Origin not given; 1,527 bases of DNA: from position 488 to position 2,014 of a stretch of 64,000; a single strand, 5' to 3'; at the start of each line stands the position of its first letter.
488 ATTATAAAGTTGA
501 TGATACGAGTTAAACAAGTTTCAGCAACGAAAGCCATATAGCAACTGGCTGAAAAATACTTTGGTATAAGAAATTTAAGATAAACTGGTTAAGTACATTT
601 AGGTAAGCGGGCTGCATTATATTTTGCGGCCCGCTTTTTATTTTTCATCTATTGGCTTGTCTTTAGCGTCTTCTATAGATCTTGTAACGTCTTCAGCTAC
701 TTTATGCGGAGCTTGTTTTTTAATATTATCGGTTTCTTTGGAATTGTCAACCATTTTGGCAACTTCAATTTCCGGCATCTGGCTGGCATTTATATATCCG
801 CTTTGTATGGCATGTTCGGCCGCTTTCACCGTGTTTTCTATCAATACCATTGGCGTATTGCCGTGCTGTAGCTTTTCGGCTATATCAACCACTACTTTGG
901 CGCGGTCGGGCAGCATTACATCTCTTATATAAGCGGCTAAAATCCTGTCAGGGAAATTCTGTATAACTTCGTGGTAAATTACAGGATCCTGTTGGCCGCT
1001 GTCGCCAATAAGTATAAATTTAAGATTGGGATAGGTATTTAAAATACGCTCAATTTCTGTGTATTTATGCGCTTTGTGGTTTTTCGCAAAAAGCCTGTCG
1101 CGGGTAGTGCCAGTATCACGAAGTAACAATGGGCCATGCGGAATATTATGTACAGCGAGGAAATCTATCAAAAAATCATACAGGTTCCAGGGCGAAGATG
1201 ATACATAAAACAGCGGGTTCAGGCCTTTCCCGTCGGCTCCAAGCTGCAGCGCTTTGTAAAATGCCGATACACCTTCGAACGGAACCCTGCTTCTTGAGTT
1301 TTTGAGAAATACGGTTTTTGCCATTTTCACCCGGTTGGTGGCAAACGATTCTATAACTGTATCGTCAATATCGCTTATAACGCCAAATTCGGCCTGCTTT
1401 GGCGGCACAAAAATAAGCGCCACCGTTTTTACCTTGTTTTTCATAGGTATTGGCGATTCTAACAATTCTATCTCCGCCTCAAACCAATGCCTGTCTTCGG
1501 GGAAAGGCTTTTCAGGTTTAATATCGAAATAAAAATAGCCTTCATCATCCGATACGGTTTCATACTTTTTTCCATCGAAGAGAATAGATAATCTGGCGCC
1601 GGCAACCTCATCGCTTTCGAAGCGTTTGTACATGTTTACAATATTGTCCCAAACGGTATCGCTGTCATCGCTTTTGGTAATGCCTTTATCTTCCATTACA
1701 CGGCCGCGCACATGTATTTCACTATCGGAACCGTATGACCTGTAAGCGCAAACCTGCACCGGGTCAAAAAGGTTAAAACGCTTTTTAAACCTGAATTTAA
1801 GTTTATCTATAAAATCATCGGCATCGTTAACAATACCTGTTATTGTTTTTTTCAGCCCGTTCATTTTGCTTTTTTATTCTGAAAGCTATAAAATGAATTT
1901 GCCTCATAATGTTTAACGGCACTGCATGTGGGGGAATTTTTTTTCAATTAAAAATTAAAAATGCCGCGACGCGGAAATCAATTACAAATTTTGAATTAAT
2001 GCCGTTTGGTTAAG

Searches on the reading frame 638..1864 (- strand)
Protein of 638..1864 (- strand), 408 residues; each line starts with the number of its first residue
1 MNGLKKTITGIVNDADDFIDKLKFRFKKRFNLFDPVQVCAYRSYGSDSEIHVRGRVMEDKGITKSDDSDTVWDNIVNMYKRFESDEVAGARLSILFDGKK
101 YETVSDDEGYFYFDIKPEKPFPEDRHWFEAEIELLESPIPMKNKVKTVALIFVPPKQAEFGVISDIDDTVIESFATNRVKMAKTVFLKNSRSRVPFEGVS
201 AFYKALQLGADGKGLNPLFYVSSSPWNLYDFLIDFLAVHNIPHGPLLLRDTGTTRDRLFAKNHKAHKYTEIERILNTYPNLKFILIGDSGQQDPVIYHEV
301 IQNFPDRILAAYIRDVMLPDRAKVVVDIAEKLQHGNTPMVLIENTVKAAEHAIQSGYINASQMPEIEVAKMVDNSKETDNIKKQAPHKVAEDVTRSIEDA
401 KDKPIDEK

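Call 78: search_protein_families(library=pfam, proteins=[window:638-1864:-], max_evalue=0.00001)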
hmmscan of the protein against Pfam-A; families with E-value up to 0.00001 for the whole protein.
window:638-1864:- (408 aa): 1 family
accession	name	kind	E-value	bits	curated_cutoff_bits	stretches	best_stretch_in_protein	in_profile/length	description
PF09949.15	APP1_cat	-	1.1e-51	175.2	27.1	1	160-315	1-154/154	Phosphatidate phosphatase APP1, catalytic domain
